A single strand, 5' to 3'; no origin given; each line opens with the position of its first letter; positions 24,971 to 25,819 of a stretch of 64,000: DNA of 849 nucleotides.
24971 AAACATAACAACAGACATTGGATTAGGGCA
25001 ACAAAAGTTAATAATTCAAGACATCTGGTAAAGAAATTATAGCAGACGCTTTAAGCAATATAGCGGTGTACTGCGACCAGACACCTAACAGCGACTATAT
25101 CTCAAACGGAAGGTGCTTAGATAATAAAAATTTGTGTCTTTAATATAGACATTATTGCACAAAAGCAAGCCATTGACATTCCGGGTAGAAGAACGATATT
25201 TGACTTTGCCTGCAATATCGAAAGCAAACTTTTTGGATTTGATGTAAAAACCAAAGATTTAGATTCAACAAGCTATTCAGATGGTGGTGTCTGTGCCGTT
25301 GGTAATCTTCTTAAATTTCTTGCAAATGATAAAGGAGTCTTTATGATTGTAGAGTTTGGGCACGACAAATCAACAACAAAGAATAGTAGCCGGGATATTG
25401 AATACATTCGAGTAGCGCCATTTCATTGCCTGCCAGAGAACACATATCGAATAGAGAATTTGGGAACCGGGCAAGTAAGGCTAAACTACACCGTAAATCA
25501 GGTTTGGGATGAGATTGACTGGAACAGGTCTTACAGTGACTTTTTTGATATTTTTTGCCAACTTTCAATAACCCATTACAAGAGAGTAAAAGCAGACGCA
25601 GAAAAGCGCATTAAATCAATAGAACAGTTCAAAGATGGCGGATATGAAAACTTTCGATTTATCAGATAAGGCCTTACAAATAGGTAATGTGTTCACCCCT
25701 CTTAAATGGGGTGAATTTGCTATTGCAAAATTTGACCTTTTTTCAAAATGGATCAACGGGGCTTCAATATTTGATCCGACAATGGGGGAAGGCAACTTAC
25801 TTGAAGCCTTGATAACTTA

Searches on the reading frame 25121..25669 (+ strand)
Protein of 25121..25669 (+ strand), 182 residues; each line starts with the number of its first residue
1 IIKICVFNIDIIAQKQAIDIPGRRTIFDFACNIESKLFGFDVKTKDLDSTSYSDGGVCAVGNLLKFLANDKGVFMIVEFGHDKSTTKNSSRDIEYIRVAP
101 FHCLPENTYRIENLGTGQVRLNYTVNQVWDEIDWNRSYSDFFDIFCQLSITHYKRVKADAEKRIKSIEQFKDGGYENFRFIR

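Call 6: search_protein_families(library=pfam, max_evalue=0.01, proteins=[window:25121-25669:+])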
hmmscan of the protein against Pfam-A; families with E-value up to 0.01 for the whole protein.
window:25121-25669:+ (182 aa): 0 families

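Call 7: search_protein_families(library=ncbifam, max_evalue=0.01, proteins=[window:25121-25669:+])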
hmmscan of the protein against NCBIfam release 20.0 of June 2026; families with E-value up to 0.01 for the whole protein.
window:25121-25669:+ (182 aa): 0 families

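Call 9: search_solved_structures(query=window:25121-25669:+, max_evalue=10, show_alignments=2)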
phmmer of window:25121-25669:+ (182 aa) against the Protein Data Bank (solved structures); distinct sequences matched with E-value up to 10: 6.
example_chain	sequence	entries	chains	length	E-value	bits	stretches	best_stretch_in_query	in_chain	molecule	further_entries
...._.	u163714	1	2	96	0.00028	23.8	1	80-143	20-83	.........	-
9h6a_B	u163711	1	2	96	0.00034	23.5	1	80-143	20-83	Antitoxin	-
9h6c_B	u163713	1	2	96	0.00041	23.2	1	80-143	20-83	Antitoxin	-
3tnd_B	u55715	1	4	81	0.00096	22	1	81-143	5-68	Antitoxin VapB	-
9h6b_B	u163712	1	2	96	0.0014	21.4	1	80-143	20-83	Antitoxin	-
6sd6_A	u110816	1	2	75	0.0038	20.1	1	90-143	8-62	Antitoxin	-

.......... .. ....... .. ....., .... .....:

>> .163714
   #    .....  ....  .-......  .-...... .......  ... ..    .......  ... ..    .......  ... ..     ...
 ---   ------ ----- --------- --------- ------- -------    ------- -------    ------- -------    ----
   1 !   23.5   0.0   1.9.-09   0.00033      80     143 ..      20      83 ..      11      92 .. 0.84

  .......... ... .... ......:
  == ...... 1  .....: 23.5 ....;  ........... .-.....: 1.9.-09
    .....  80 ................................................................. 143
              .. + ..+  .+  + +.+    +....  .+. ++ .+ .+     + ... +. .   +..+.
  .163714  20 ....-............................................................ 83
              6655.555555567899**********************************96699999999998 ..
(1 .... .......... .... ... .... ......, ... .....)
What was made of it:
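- On VapB/AbrB-type antitoxin (considered for ORF 25343-25669): Only single-sequence hits at E 3e-4 or weaker (call 9).
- A single-sequence phmmer search hit VapB antitoxins (E 3e-4 to 4e-3) over residues 80-143 of the open frame (call 9).
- Tried and rejected: It was suggested by phmmer against the PDB (call 9).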

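Call 10: find_homologous_proteins(query=window:25121-25666:+, max_evalue=0.001)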
Query window:25121-25666:+ (182 aa): 624 proteins with E <= 0.001 among 665 candidates; the best 120 are listed.
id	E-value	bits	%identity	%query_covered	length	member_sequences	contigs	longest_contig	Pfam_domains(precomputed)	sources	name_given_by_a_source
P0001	4.6e-106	370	96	92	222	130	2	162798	-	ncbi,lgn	ncbi:MAG: hypothetical protein OHK0045_05300 [Raineya sp.]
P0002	8.0e-105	366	95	91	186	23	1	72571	-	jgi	jgi:hypothetical protein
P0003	9.3e-105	366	93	92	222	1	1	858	-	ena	-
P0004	4.9e-104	364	93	92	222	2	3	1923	-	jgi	-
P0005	7.7e-104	363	93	92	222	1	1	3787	-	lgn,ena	-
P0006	1.3e-103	362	93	92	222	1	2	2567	-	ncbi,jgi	jgi:hypothetical protein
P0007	6.2e-103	360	93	92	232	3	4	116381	-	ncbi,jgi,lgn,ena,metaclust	metaclust:\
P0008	9.4e-103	359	93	92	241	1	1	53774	-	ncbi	-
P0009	2.3e-102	358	92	92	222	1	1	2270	-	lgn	-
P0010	9.9e-102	356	90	92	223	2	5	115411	-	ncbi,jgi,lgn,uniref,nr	ncbi:hypothetical protein [Raineya orbicola]|jgi:hypothetical protein|uniref:Restriction endonucleas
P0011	1.4e-101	356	91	92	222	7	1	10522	-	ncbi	-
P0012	2.7e-101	355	89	92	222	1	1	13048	-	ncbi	-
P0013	7.5e-101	353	91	92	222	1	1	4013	-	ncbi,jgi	jgi:hypothetical protein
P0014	1.2e-100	353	89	92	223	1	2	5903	-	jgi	jgi:hypothetical protein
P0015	1.4e-100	352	90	92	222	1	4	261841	-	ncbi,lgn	-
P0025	1.3e-96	339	84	92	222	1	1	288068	-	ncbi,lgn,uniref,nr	ncbi:hypothetical protein [Hugenholtzia roseola]|uniref:hypothetical protein n=1 Tax=Hugenholtzia ro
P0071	6.8e-87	308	77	91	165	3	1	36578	-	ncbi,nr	ncbi:MAG: hypothetical protein K9G41_08405 [Flavobacteriales bacterium]|nr:hypothetical protein [Fla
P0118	5.9e-81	288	72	92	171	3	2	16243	-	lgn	-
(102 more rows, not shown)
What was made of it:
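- Homology: 624 proteins match, 72-96% identical in the best 120 listed, nearly all 222 aa (call 10).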

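Call 11: search_protein_families(library=pfam, max_evalue=10, proteins=[window:25121-25666:+])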
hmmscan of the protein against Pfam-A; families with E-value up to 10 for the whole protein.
window:25121-25666:+ (182 aa): 0 families

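Call 14: find_encoding_contigs(protein=P0001, flank=10000, max_places=4)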
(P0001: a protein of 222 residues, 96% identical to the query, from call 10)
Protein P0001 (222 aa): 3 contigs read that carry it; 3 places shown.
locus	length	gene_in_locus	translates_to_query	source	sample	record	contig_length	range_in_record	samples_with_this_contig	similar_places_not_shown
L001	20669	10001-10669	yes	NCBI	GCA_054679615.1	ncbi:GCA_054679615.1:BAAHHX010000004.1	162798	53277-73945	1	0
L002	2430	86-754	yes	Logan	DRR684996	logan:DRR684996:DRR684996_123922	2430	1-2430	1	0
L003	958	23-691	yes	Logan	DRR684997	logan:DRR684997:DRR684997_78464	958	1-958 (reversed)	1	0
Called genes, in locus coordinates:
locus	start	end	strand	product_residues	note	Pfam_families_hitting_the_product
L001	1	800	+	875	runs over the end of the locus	PF01624:MutS_I, PF05188:MutS_II, PF05192:MutS_III, PF05190:MutS_IV, PF00488:MutS_V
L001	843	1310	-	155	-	PF00300:His_Phos_1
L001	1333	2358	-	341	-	PF01479:S4, PF00849:PseudoU_synth_2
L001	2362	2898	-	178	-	-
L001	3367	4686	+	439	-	PF01053:Cys_Met_Meta_PP, PF00155:Aminotran_1_2 (weak), PF01041:DegT_DnrJ_EryC1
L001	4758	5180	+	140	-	-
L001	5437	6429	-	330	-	PF00483:NTP_transferase, PF12804:NTP_transf_3, PF24894:Hexapep_GlmU (faint), PF25084:LbH_EIF2B, PF25087:GMPPB_C (weak)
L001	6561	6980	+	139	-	-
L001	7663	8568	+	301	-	PF02086:MethyltransfD12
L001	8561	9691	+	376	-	PF09566:RE_SacI_N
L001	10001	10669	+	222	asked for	-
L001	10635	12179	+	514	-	PF07669:Eco57I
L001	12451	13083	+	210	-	PF00027:cNMP_binding (weak), PF13545:HTH_Crp_2, PF00325:Crp (weak)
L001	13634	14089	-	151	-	-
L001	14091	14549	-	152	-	PF13744:HTH_37 (weak), PF12844:HTH_19 (weak), PF01381:HTH_3, PF13443:HTH_26 (weak)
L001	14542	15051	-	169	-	-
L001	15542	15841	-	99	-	PF02036:SCP2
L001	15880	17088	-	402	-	PF00155:Aminotran_1_2, PF01041:DegT_DnrJ_EryC1 (weak), PF00266:Aminotran_5 (weak), PF01053:Cys_Met_Meta_PP (weak)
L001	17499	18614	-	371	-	PF01594:AI-2E_transport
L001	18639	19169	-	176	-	PF00132:Hexapep, PF25087:GMPPB_C (faint), PF25084:LbH_EIF2B (weak), PF00132:Hexapep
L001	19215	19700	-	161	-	-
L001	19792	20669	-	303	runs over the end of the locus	PF18030:Rimk_N, PF14243:R2K_3 (faint), PF14397:ATPgrasp_ST (faint), PF02655:ATP-grasp_3, PF02955:GSH-S_ATP, PF08443:RimK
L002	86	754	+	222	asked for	-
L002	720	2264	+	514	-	PF07669:Eco57I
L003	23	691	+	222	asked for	-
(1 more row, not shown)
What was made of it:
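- Mobility: the module sits in an unrelated genomic context in L001 (call 14).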

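Call 27: search_solved_structures(query=A1, max_evalue=10, show_alignments=3)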
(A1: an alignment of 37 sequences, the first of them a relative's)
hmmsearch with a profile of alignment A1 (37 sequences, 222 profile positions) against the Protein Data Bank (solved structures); distinct sequences matched with E-value up to 10: 0.
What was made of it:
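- On VapB/AbrB-type antitoxin (considered for ORF 25343-25669): The family profile finds nothing in the PDB at E <= 10 (call 27).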

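Call 28: find_encoding_contigs(protein=P0071, flank=6000, max_places=3)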
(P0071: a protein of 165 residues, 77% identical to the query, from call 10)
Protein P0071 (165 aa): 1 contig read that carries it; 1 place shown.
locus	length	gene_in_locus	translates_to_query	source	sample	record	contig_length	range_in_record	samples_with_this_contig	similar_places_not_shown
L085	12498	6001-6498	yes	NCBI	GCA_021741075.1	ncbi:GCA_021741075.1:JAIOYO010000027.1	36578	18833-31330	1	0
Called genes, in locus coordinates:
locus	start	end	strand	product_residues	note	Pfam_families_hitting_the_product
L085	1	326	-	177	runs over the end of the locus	PF01327:Pep_deformylase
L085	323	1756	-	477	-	PF00883:Peptidase_M17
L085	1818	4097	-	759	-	PF13620:CarboxypepD_reg, PF13715:CarbopepD_reg_2, PF07715:Plug, PF00593:TonB_dep_Rec_b-barrel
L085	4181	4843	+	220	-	PF01325:Fe_dep_repress, PF02742:Fe_dep_repr_C, PF04023:FeoA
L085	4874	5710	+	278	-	PF02535:Zip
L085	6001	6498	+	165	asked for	-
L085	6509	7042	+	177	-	-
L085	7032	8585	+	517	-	PF07669:Eco57I (weak)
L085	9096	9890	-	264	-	PF01416:PseudoU_synth_1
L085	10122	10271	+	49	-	-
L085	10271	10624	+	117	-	PF19588:SxtJ (weak)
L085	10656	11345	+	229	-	PF04784:DUF547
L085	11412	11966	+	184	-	PF00578:AhpC-TSA, PF08534:Redoxin (weak)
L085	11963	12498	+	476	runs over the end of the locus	-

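Call 29: find_encoding_contigs(protein=P0118, flank=6000, max_places=3)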
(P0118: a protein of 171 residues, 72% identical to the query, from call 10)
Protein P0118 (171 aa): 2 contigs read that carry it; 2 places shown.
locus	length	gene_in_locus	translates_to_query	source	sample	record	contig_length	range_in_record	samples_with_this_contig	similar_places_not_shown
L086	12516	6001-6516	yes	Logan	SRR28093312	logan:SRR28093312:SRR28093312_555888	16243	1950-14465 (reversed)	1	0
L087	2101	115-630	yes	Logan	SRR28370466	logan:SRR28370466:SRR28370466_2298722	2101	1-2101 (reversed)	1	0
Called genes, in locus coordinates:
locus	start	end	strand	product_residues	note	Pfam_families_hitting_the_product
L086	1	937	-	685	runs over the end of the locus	PF07696:7TMR-DISMED2, PF07695:7TMR-DISM_7TM, PF07228:SpoIIE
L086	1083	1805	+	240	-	PF03740:PdxJ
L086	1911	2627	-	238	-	PF11967:RecO_N, PF02565:RecO_C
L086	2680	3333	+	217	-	PF14681:UPRTase, PF00156:Pribosyltran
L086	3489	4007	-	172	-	PF10652:DUF2480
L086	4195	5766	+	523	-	PF01039:Carboxyl_trans, PF03255:ACCA (weak)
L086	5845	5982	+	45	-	-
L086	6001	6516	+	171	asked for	-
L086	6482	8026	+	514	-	PF07669:Eco57I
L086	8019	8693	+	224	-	PF09573:RE_TaqI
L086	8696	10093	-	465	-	-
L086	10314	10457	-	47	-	-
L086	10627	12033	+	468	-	PF09712:PHA_synth_III_E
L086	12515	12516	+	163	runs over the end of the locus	PF05573:NosL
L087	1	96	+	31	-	?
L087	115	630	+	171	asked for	-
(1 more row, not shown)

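Call 32: predict_structure(alignment_id=A1)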
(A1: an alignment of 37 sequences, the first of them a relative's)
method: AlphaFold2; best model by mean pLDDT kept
length: 222 residues; sequences in the alignment: 37
mean_pLDDT: 85.2   pTM: 0.85
mean pLDDT of the five models: 85.2, 83.8, 81.3, 80.1, 79.9
residues with pLDDT >= 90: 113; 70-90: 71; 50-70: 32; < 50: 6
segments of 3 or more residues with pLDDT < 50: 26-28
pLDDT, mean of each block of 10 residues (from residue 1): 97 89 52 80 94 93 72 95 85 64 89 93 76 92 94 73 92 97 94 79 90 88 63
secondary structure, 60 per line:
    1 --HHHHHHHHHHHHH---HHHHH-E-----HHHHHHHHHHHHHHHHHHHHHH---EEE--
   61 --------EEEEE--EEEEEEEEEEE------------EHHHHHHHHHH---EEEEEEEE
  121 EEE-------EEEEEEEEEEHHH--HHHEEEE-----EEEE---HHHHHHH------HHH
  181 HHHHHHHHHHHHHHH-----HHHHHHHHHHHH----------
elements in order: H3-15 H19-23 H31-52 E56-58 E69-73 E76-86 H100-109 E113-123 E131-140 E149-152 E158-161 H165-171 H178-195 H201-212
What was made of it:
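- Fold: the model has pLDDT 85 and pTM 0.85 (call 32).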

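Call 36: fold_search(model_id=the predicted structure, library=pdb)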
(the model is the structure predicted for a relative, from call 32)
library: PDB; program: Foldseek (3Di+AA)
matches with E <= 10: 352; with E <= 0.001: 76
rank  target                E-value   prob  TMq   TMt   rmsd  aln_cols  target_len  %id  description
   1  5tgq                  1.0e-07  1.00  0.64  0.63   8.4       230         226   16  Restriction-modification system Type II R.SwaI, DNA free (released 2016-12-21)
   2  5tgx_A                1.1e-06  1.00  0.67  0.66   8.4       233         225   14  Restriction/modification system-Type II R-SwaI complexed with partially cleaved DNA (released 2016-12-21)
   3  2gij_A                1.5e-06  1.00  0.53  0.49   8.9       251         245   10  Q138F HincII bound to cognate DNA GTTAAC and Ca2+ (released 2006-07-18)
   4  3e45_B                1.6e-06  1.00  0.48  0.43  13.9       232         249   13  Q138F HincII bound to Noncognate DNA (GTGCAC) and Ca2+ (released 2008-08-26)
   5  3e43_B                3.0e-06  1.00  0.48  0.45   7.9       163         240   11  Q138F HincII bound to GTTAAC and cocrystallized with 2.5 mM MgCl2 (released 2008-08-26)
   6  3e40_A                3.6e-06  1.00  0.54  0.50   8.7       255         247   11  Q138F HincII bound to GTTAAC and cocrystallized with 5 mM Ca2+ (released 2008-08-26)
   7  1kc6_C                4.1e-06  1.00  0.54  0.52   9.1       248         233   10  HincII Bound to Cognate DNA (released 2001-12-07)
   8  1sx5_B                4.4e-06  1.00  0.55  0.52   5.5       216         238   12  K38A EcoRV bound to cleaved DNA and Mn2+: P1 crystal form (released 2004-04-06)
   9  3e44_B                6.3e-06  1.00  0.52  0.49   8.8       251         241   10  Q138F HincII bound to cleaved DNA (GTT | AAC) and Mn2+ (released 2008-08-26)
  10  2gig_A                6.7e-06  1.00  0.54  0.49   8.8       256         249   10  Alteration of sequence specificity of the type II restriction endonuclease HINCII through an indirect readout mechanis (released 2006-07-18)
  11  3e42_A                6.7e-06  1.00  0.55  0.50   9.1       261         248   10  Q138F HincII bound to GTCGAC and Ca2+ (cocrystallized) (released 2008-08-26)
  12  3e45_A                6.7e-06  1.00  0.53  0.49   9.0       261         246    9  Q138F HincII bound to Noncognate DNA (GTGCAC) and Ca2+ (released 2008-08-26)
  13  3e3y_B                8.1e-06  1.00  0.51  0.48   8.9       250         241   10  Q138F HincII bound to GTTAAC and cocrystallized with 5 mM Ca2+ (released 2008-08-26)
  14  3ebc_B                9.7e-06  1.00  0.52  0.48   8.8       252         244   10  Structure of N141A HincII with Cognate DNA (released 2008-12-23)
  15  3e3y_A                1.0e-05  1.00  0.51  0.48   9.0       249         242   10  Q138F HincII bound to GTTAAC and cocrystallized with 5 mM Ca2+ (released 2008-08-26)
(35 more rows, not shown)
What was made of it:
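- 25166..25669 (+): Restriction-endonuclease gene remnant: codons 56-222 plus the stop of a 222-aa EcoRV/HincII/SwaI-fold type II REase family. The first 55 codons and the promoter region are deleted. The first canonical start (ATG 25343) corresponds to family residue 115. Fold (calls 32, 36).
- On EcoRV/HincII/SwaI-like PD-(D/E)XK endonucleases: The model has pLDDT 85 (calls 32, 36).
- On VapB/AbrB-type antitoxin (considered for ORF 25343-25669): The fold is a restriction endonuclease (call 36).
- Closest known: EcoRV / HincII / SwaI lineage of type IIP restriction endonucleases. Same: The AlphaFold model of the full-length family member matches SwaI (E 1e-07, TM 0.64-0.67), HincII and EcoRV over the whole length (call 36).
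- Foldseek against the PDB gives SwaI at E 1e-07 (TM 0.64-0.67), then HincII and EcoRV, all with probability 1.00 (call 36).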

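Call 43: search_protein_families(library=pfam, max_evalue=1, proteins=[L086:8019-8690:+, L085:6509-7039:+, P0001, L001:8561-9688:+, L001:7663-8565:+])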
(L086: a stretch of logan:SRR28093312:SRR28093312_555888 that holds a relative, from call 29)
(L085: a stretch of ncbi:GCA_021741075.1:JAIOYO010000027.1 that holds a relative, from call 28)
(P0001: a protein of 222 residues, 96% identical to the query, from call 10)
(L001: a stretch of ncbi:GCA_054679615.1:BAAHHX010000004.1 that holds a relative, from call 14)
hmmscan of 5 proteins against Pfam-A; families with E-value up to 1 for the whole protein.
L086:8019-8690:+ (224 aa): 1 family
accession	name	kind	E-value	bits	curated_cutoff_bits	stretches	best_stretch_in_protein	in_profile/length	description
PF09573.16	RE_TaqI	-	1.6e-10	41.3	26.1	1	9-129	2-144/229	TaqI restriction endonuclease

L085:6509-7039:+ (177 aa): 1 family
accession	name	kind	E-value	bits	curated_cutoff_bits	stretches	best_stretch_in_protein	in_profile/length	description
PF09225.16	Endonuc-PvuII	-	7.6e-05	23.2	25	1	31-129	21-116/155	Restriction endonuclease PvuII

P0001 (222 aa): 2 families
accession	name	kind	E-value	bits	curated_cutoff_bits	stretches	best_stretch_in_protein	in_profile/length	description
PF17376.7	DUF5398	-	0.077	13.9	28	0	5-30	32-57/80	Family of unknown function (DUF5398)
PF09106.17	SelB-wing_2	-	0.11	13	22.3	1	19-42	20-43/57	Elongation factor SelB, winged helix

L001:8561-9688:+ (376 aa): 1 family
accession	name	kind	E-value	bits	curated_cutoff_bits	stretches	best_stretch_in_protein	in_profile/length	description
PF09566.16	RE_SacI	-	5.8e-08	33.4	19.3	1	182-293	172-275/276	SacI restriction endonuclease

L001:7663-8565:+ (301 aa): 1 family
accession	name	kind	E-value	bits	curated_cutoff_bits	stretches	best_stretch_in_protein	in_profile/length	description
PF02086.21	MethyltransfD12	-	2.6e-25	90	22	1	27-268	1-250/253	D12 class N6 adenine-specific DNA methyltransferase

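Call 46: search_protein_families(library=padloc, max_evalue=0.01, proteins=[P0001])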
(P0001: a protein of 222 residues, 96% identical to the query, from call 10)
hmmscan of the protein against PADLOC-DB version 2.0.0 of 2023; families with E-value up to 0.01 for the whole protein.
P0001 (222 aa): 0 families

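Call 48: find_related_loci(query=A1, collection=metagenome_contigs, flank=6000)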
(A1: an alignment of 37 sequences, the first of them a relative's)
Query A1 (222 aa) in metagenome_contigs; peptide patterns used: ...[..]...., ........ (x = any residue, [..] = any of these).
290 stretches matched a pattern; 138 encode a relative of the query (tblastn E <= 1e-3); the best 80 are kept; 80 distinct loci.
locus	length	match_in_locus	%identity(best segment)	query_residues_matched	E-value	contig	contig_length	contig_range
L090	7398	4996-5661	99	1-222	6e-150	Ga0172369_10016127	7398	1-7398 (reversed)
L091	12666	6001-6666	98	1-222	9e-148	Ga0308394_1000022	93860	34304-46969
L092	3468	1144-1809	97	1-222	2e-152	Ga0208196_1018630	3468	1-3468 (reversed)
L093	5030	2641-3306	97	1-222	8e-149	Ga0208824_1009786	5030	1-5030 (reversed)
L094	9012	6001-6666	97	1-222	4e-147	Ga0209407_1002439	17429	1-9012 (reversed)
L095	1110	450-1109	97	1-220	9e-161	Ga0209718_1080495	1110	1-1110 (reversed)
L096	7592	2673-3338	93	1-222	3e-141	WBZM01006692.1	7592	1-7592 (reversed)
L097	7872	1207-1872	92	1-222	2e-140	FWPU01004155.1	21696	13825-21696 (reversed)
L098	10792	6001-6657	94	4-222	1e-139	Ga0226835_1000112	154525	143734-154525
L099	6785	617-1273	94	4-222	1e-139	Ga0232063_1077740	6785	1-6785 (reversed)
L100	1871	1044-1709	91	1-222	2e-148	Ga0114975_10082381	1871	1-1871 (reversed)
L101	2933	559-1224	90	1-222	3e-143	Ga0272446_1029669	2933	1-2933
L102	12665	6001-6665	97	1-222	1e-121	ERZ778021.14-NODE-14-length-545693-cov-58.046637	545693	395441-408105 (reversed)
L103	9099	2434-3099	75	1-222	8e-119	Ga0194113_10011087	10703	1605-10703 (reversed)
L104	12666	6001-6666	75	1-222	8e-119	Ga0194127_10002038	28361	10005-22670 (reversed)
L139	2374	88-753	66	1-222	7e-107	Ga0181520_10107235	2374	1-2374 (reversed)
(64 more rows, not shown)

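Call 49: find_related_loci(query=A1, collection=viral_contigs, flank=6000)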
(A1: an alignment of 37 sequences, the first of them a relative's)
Query A1 (222 aa) in viral_contigs; peptide patterns used: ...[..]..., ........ (x = any residue, [..] = any of these).
323 stretches matched a pattern, but none encodes a relative of the query by tblastn (E <= 1e-3).
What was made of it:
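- Tried and rejected: The scan of viral contigs found no relative (call 49).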
